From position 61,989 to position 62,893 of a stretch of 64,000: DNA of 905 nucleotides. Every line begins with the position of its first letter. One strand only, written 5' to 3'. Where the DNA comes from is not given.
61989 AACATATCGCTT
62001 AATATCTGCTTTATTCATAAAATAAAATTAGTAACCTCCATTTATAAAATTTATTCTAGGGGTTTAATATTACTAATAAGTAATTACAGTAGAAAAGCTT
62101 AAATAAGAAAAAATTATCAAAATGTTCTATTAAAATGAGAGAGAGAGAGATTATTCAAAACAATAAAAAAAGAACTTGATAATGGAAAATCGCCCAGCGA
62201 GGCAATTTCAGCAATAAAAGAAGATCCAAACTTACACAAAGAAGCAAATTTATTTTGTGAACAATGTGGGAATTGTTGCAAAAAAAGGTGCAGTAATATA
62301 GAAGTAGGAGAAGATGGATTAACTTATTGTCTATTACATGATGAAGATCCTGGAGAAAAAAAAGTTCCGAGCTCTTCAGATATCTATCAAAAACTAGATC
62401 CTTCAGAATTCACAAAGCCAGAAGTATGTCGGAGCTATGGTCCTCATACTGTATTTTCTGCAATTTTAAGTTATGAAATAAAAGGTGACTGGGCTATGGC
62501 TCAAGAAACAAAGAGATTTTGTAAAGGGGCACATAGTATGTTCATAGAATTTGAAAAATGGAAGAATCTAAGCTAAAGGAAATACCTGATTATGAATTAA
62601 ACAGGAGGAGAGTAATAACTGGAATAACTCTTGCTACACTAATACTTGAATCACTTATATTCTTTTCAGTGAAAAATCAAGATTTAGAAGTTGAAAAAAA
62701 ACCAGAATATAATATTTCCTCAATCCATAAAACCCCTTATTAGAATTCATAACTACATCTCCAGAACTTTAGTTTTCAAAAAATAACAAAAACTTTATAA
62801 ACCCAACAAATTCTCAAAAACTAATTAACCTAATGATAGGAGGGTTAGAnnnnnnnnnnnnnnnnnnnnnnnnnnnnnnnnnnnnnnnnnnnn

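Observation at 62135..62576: CxxCxxCC (YkgJ-like) gene switched off by an (AG)6 tract directly after its ATG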

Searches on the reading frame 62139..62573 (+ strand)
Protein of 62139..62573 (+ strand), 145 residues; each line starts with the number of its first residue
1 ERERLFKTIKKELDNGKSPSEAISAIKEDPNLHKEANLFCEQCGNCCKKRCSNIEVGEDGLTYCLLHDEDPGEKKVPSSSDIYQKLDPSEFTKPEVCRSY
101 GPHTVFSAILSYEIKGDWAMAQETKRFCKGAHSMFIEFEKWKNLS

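Call 14: search_protein_representatives(protein=window:62139-62573:+)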
Query: 145 residues. Proteins with E-value up to 0.001 (for the whole library): 23; up to 1e-10: 18; up to 1e-30: 1. The best 23 are listed.
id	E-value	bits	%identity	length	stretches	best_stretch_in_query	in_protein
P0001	6.3e-32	126.8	44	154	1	3-141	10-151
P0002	2.6e-29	118.3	44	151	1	2-139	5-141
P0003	5.0e-29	117.4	57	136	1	3-108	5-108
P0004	9.7e-25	103.5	42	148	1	12-141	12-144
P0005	2.0e-23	99.2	40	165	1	3-141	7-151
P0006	4.9e-23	97.9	42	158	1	3-142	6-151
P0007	4.5e-22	94.8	48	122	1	37-138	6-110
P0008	2.1e-20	89.4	38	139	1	19-140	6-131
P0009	8.2e-19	84.2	37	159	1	15-138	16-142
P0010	4.0e-18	82.0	39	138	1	3-111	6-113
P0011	5.2e-18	81.6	48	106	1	2-103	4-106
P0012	7.2e-18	81.2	37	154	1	14-138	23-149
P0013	2.8e-17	79.3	36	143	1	3-143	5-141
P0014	1.9e-13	66.8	33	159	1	4-137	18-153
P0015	4.6e-13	65.6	42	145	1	6-130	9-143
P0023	2.5e-04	37.2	41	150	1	32-105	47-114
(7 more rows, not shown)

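Call 17: search_protein_families(library=pfam, alignment_id=A1, max_evalue=1)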
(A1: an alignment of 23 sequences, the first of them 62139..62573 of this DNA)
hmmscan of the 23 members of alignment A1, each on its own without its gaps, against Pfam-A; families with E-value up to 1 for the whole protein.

A. member 1, window:62139-62573:+ (145 aa): 0 families

B. families by the number of members that match (of 23 scanned): 10 families
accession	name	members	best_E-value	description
PF06044.18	DpnI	1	0.0034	Dam-replacing family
PF12667.13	NigD_N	1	0.012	NigD-like N-terminal OB domain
PF23107.1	Zf-C2H2_ZNF451_C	1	0.03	Two consecutive Zinc fingers C2H2 type, ZNF451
PF02315.21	MDH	1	0.1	Methanol dehydrogenase beta subunit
PF25072.1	DUF7796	1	0.13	Domain of unknown function (DUF7796)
PF23509.1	MSMEG_3727_PQQ-assoc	1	0.14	MSMEG_3727, PQQ-associated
PF08354.15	Fas1-AflB-like_hel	1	0.15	Fatty acid synthase subunit beta/Fas1-like, helical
PF07560.16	DUF1539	1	0.24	Domain of Unknown Function (DUF1539)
PF12785.12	VESA1_N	1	0.49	Variant erythrocyte surface antigen-1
PF17924.6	TetR_C_19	1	0.5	Tetracyclin repressor-like, C-terminal domain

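Call 18: search_protein_families(library=ncbifam, alignment_id=A1, max_evalue=1)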
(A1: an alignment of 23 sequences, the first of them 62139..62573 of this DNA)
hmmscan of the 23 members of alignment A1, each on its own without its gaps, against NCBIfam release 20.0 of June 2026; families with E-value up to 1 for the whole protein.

A. member 1, window:62139-62573:+ (145 aa): 0 families

B. families by the number of members that match (of 23 scanned): 14 families
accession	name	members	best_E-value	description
NF003507.0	PRK05170.2-5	2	0.0015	YcgN family cysteine cluster protein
NF003501.0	PRK05170.1-5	2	0.0031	YcgN family cysteine cluster protein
NF003504.0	PRK05170.2-2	1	0.0041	YcgN family cysteine cluster protein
NF033683.1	di_4Fe-4S_YfhL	1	0.021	YfhL family 4Fe-4S dicluster ferredoxin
NF058577.1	FdxA_fam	1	0.025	4Fe-4S ferredoxin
NF005746.0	PRK07570.1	1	0.025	succinate dehydrogenase/fumarate reductase iron-sulfur subunit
NF010078.0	PRK13562.1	1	0.03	ACT domain-containing protein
NF007202.0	PRK09623.1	1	0.034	3-methyl-2-oxobutanoate dehydrogenase subunit delta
TIGR04339.1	PQQ_MSMEG_3727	1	0.065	MSMEG_3727 family PQQ-associated protein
TIGR03366.1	HpnZ_proposed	1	0.067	putative phosphonate catabolism associated alcohol dehydrogenase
NF003508.0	PRK05170.2-6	1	0.075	YcgN family cysteine cluster protein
NF041047.1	GSU3128_fam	1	0.15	GSU3128 family (seleno)protein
NF010425.0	PRK13851.1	1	0.18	type IV secretion system protein VirB11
NF001668.0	PRK00431.2-4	1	0.21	ADP-ribose-binding protein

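Call 19: search_solved_structures(query=A1, max_evalue=10)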
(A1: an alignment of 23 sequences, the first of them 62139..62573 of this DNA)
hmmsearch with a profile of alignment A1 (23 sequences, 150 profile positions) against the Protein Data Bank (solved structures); distinct sequences matched with E-value up to 10: 1.
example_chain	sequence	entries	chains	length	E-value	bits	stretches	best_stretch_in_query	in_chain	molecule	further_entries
7xnx_Sf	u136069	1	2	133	0.37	13.7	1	45-84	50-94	Ubiquitin-40S ribosomal protein S27a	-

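Call 23: find_related_loci(query=window:62139-62573:+, collection=genome_contigs, flank=4000)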
Query window:62139-62573:+ (145 aa) in genome_contigs; peptide patterns used: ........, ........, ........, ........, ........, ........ (x = any residue, [..] = any of these).
66 stretches matched a pattern, but none encodes a relative of the query by tblastn (E <= 1e-3).

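Call 27: find_homologous_proteins(query=A1, max_evalue=0.001)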
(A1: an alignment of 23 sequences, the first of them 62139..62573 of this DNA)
Query A1 (23 sequences) (145 aa, profile of the alignment): 5 proteins with E <= 0.001 among 1676 candidates.
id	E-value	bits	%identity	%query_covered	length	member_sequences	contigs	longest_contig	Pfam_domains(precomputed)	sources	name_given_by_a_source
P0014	4.4e-39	152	32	90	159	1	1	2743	-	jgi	jgi:hypothetical protein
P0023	9.2e-23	99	37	57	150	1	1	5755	-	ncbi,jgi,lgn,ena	-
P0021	6.4e-21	93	30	72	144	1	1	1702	-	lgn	-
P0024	2.9e-16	77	33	73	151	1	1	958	-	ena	-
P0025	3.1e-15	74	33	58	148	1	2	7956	-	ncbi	ncbi:MAG: hypothetical protein V3V26_00390 [Candidatus Aenigmarchaeota archaeon]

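Call 28: find_encoding_contigs(protein=P0003, flank=3000, max_places=4)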
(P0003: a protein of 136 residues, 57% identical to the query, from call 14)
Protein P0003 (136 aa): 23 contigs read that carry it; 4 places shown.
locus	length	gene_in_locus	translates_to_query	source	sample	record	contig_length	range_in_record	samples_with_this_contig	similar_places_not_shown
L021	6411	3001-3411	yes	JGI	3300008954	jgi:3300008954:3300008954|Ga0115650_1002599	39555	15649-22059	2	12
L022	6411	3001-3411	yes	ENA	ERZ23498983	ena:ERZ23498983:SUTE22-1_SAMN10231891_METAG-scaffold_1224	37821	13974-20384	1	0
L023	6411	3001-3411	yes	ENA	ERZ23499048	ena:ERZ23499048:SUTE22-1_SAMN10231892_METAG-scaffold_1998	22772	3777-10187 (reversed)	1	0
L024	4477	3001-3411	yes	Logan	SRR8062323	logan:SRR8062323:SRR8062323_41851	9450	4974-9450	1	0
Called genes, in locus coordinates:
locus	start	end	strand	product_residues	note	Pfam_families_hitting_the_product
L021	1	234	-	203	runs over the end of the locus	PF01209:Ubie_methyltran, PF02353:CMAS, PF05891:Methyltransf_PK, PF13489:Methyltransf_23, PF13847:Methyltransf_31, PF08241:Methyltransf_11, PF08242:Methyltransf_12, PF13649:Methyltransf_25, +4 more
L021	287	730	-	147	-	PF13636:Methyltranf_PUA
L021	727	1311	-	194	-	-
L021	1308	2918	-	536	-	PF00749:tRNA-synt_1c, PF03950:tRNA-synt_1c_C, PF20974:tRNA-synt_1c_C2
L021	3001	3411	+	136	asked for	-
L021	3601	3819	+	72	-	-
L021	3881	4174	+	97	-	PF01248:Ribosomal_L7Ae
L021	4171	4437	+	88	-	PF01200:Ribosomal_S28e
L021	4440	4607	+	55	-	PF01246:Ribosomal_L24e, PF04570:zf-FLZ (weak)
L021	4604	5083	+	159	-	PF00334:NDK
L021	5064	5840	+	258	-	-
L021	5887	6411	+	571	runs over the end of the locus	PF00009:GTP_EFTU, PF01926:MMR_HSR1 (weak), PF03144:GTP_EFTU_D2 (weak), PF11987:IF-2, PF14578:GTP_EFTU_D4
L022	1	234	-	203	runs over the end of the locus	PF01209:Ubie_methyltran, PF05891:Methyltransf_PK, PF02353:CMAS, PF13489:Methyltransf_23, PF13847:Methyltransf_31, PF08241:Methyltransf_11, PF08242:Methyltransf_12, PF13649:Methyltransf_25, +4 more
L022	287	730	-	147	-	PF13636:Methyltranf_PUA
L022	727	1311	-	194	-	-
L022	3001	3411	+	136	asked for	-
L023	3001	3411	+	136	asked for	-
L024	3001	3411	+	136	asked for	-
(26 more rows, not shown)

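Call 29: find_encoding_contigs(protein=P0001, flank=3000, max_places=4)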
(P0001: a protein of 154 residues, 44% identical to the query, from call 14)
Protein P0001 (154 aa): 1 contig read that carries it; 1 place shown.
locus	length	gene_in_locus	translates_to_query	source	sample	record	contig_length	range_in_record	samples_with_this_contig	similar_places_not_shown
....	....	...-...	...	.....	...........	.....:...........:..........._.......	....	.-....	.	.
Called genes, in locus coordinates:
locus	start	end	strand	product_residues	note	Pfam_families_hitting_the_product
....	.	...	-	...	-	?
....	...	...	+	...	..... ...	-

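Call 33: find_related_loci(query=window:62139-62573:+, collection=metagenome_contigs, flank=2000)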
Query window:62139-62573:+ (145 aa) in metagenome_contigs; peptide patterns used: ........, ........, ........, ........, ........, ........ (x = any residue, [..] = any of these).
243 stretches matched a pattern; 1 encode a relative of the query (tblastn E <= 1e-3); 1 distinct loci.
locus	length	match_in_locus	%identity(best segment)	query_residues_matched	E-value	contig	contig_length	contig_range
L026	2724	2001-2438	45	3-143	2e-38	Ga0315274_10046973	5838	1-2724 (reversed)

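Call 46: predict_structure(alignment_id=A1)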
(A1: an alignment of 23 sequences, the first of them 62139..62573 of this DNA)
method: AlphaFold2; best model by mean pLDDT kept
length: 145 residues; sequences in the alignment: 23
mean_pLDDT: 95.7   pTM: 0.86
mean pLDDT of the five models: 95.7, 95.4, 94.5, 94.4, 94.1
residues with pLDDT >= 90: 137; 70-90: 8; 50-70: 0; < 50: 0
segments of 3 or more residues with pLDDT < 50: none
pLDDT, mean of each block of 10 residues (from residue 1): 98 97 95 96 94 97 92 94 97 92 97 98 96 98 92
secondary structure, 60 per line:
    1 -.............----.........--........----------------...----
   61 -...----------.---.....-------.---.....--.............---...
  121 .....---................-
elements in order: H2-14 H19-27 H30-37 E54-56 E62-64 H79-83 H95-99 H102-114 H118-125 H129-144

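Call 55: fold_search(model_id=the predicted structure, library=pdb)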
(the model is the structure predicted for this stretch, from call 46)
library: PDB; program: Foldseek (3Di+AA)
matches with E <= 10: 33; with E <= 0.001: 0
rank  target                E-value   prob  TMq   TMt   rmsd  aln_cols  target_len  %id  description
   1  1vjw                  2.9e+00  0.05  0.13  0.22   6.3        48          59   25  STRUCTURE OF OXIDOREDUCTASE (NADP+(A),FERREDOXIN(A)) (released 1996-12-23)
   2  1iqz                  3.1e+00  0.06  0.16  0.24   5.5        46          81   30  OXIDIZED [4Fe-4S] FERREDOXIN FROM BACILLUS THERMOPROTEOLYTICUS (FORM I) (released 2002-02-13)
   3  8a8o_C                3.9e+00  0.11  0.15  0.20   3.5        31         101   29  PAPS reductase from Methanothermococcus thermolithotrophicus refined to 1.45 A (released 2023-04-26)
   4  4ruh_B                3.9e+00  0.02  0.16  0.08  17.9       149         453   14  Crystal structure of Human Carnosinase-2 (CN2) in complex with inhibitor, Bestatin at 2.25 A (released 2015-11-25)
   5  2jf4                  4.2e+00  0.05  0.26  0.10  12.2       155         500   11  Family 37 trehalase from Escherichia coli in complex with validoxylamine (released 2007-02-13)
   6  3c46_A                4.2e+00  0.04  0.24  0.06  15.7       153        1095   14  X-ray crystal structure of the N4 mini-vRNAP P2_7a promoter complex soaked with MgCl2 (released 2008-12-09)
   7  4ruh_A                4.2e+00  0.02  0.16  0.08  17.8       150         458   15  Crystal structure of Human Carnosinase-2 (CN2) in complex with inhibitor, Bestatin at 2.25 A (released 2015-11-25)
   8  2z8q_A                4.4e+00  0.07  0.17  0.29   5.0        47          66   17  ferredoxin from Pyrococcus furiosus, D14C variant (released 2007-09-18)
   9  3jct_v                4.7e+00  0.02  0.11  0.06  23.1        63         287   21  Cryo-em structure of eukaryotic pre-60S ribosomal subunits (released 2016-06-01)
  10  8a8o_D                5.0e+00  0.09  0.15  0.19   3.5        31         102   29  PAPS reductase from Methanothermococcus thermolithotrophicus refined to 1.45 A (released 2023-04-26)
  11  2zof_A                5.0e+00  0.02  0.17  0.07  17.8       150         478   13  Crystal structure of mouse carnosinase CN2 complexed with MN and bestatin (released 2008-06-10)
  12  2wyn_D                5.9e+00  0.03  0.24  0.10  12.0       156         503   11  Structure of family 37 trehalase from Escherichia coli in complex with a casuarine-6-O-a-D-glucoside analogue (released 2010-09-29)
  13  4m5q                  5.9e+00  0.02  0.12  0.10  10.3        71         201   17  High-resolution apo influenza 2009 H1N1 endonuclease structure (released 2013-09-18)
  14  8j6z_K                6.6e+00  0.02  0.16  0.21   8.8        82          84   12  Cryo-EM structure of the Arabidopsis thaliana photosystem I(PSI-LHCII-ST2) (released 2023-11-15)
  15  5dua_B                6.6e+00  0.01  0.13  0.06   9.9        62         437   18  First condensation domain of the calcium-dependent antibiotic synthetase in complex with substrate analogue 3a (released 2016-03-30)
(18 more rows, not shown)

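Call 68: find_encoding_contigs(protein=P0025, flank=2500, max_places=1)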
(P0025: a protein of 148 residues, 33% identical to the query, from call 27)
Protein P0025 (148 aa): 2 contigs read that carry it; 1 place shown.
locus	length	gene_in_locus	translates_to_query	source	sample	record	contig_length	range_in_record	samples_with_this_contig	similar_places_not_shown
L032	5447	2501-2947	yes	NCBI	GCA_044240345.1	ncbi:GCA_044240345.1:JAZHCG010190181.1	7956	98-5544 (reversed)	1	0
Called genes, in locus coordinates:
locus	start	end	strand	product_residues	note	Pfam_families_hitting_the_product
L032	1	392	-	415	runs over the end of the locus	-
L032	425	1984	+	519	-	PF01368:DHH, PF27767:Arc_Cdc45 (weak), PF21763:DHH_CID, PF02272:DHHA1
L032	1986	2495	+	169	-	PF01015:Ribosomal_S3Ae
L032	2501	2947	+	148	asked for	-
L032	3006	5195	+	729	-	PF00009:GTP_EFTU, PF22042:EF-G_D2, PF03144:GTP_EFTU_D2, PF14492:EFG_III, PF03764:EFG_IV, PF00679:EFG_C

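Call 69: find_encoding_contigs(protein=P0023, flank=2500, max_places=1)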
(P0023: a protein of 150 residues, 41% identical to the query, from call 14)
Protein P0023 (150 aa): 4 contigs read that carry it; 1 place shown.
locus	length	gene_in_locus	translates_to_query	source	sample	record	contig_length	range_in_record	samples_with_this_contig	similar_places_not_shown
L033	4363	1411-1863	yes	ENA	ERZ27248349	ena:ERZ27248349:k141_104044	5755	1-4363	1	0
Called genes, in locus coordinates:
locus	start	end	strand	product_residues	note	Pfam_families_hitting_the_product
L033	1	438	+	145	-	?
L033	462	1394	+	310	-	PF13691:Lactamase_B_4, PF23023:Anti-Pycsar_Apyc1, PF00753:Lactamase_B, PF12706:Lactamase_B_2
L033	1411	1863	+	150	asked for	-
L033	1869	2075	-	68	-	-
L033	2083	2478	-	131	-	PF09845:OapC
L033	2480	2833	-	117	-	PF09846:OapB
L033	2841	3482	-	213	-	PF00009:GTP_EFTU (faint), PF00735:Septin (weak), PF01926:MMR_HSR1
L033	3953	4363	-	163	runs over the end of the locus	PF11969:DcpS_C, PF01230:HIT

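Call 70: find_encoding_contigs(protein=P0002, flank=2500, max_places=1)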
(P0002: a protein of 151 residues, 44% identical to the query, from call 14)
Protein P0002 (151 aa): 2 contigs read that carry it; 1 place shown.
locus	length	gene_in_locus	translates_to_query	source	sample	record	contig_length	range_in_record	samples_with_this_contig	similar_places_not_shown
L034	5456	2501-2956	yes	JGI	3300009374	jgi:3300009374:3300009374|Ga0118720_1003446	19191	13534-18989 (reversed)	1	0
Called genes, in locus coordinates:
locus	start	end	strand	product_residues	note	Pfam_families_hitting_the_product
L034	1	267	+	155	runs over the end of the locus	?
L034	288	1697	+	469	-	PF02934:GatB_N, PF02637:GatB_Yqey (faint)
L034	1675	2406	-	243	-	PF02811:PHP, PF13263:PHP_C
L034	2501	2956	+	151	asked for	-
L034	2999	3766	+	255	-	PF02673:BacA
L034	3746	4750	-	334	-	PF01047:MarR (faint), PF12840:HTH_20 (faint), PF13404:HTH_AsnC-type, PF13412:HTH_24, PF01037:AsnC_trans_reg (faint), PF13404:HTH_AsnC-type, PF13412:HTH_24 (weak)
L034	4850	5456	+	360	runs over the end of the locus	PF04055:Radical_SAM, PF13353:Fer4_12 (weak), PF13186:SPASM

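Call 71: find_encoding_contigs(protein=P0005, flank=2500, max_places=1)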
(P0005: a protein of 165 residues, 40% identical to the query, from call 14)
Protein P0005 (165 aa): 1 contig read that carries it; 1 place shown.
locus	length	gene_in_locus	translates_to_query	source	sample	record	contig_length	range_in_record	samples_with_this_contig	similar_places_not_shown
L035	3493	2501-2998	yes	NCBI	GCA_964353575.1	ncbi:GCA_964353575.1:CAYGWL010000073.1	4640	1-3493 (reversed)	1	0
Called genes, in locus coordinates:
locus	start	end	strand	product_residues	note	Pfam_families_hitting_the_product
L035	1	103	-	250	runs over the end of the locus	PF00590:TP_methylase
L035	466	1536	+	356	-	PF00091:Tubulin, PF12327:FtsZ_C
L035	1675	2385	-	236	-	PF01163:RIO1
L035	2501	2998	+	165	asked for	-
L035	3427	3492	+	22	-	?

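Call 75: list_cluster_members(proteins=[window:62145-62573:+, window:62139-62573:+, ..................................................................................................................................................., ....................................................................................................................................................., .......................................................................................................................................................])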
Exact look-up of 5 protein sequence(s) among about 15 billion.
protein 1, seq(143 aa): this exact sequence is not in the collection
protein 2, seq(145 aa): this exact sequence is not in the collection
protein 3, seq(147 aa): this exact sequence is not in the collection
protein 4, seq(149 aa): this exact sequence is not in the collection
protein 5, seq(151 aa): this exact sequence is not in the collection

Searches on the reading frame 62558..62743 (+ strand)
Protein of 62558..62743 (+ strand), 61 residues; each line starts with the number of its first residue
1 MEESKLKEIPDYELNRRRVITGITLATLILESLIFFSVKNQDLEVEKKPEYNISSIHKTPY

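Call 37: find_encoding_contigs(protein=window:62558-62743:+, flank=1500, max_places=10)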
Protein window:62558-62743:+ (61 aa): 9 contigs read that carry it; 5 places shown.
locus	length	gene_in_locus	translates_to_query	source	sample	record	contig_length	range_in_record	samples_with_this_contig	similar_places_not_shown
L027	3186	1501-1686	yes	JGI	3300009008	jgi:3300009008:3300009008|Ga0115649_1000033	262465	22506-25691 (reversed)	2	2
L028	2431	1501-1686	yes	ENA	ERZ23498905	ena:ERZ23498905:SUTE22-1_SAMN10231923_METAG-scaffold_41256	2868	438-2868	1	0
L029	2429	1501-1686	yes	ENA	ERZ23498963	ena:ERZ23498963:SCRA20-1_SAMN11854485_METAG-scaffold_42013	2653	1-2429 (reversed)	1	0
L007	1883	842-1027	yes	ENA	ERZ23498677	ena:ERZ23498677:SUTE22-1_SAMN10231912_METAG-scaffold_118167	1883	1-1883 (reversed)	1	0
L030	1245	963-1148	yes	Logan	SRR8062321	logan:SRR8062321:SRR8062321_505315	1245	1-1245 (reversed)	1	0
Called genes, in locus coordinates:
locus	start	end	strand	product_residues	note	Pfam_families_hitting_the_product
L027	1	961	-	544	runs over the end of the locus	PF00749:tRNA-synt_1c, PF03950:tRNA-synt_1c_C, PF20974:tRNA-synt_1c_C2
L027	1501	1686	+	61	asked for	-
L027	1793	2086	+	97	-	PF01248:Ribosomal_L7Ae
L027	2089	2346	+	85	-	PF01200:Ribosomal_S28e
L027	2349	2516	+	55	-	PF01246:Ribosomal_L24e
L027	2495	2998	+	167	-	PF00334:NDK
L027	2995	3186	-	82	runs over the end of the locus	PF05016:ParE_toxin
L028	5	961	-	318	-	PF00749:tRNA-synt_1c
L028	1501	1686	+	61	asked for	-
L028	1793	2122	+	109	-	-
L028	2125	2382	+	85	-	PF01200:Ribosomal_S28e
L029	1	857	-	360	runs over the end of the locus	?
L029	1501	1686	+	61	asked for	-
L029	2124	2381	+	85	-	PF01200:Ribosomal_S28e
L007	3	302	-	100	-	?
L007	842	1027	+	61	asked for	-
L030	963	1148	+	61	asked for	-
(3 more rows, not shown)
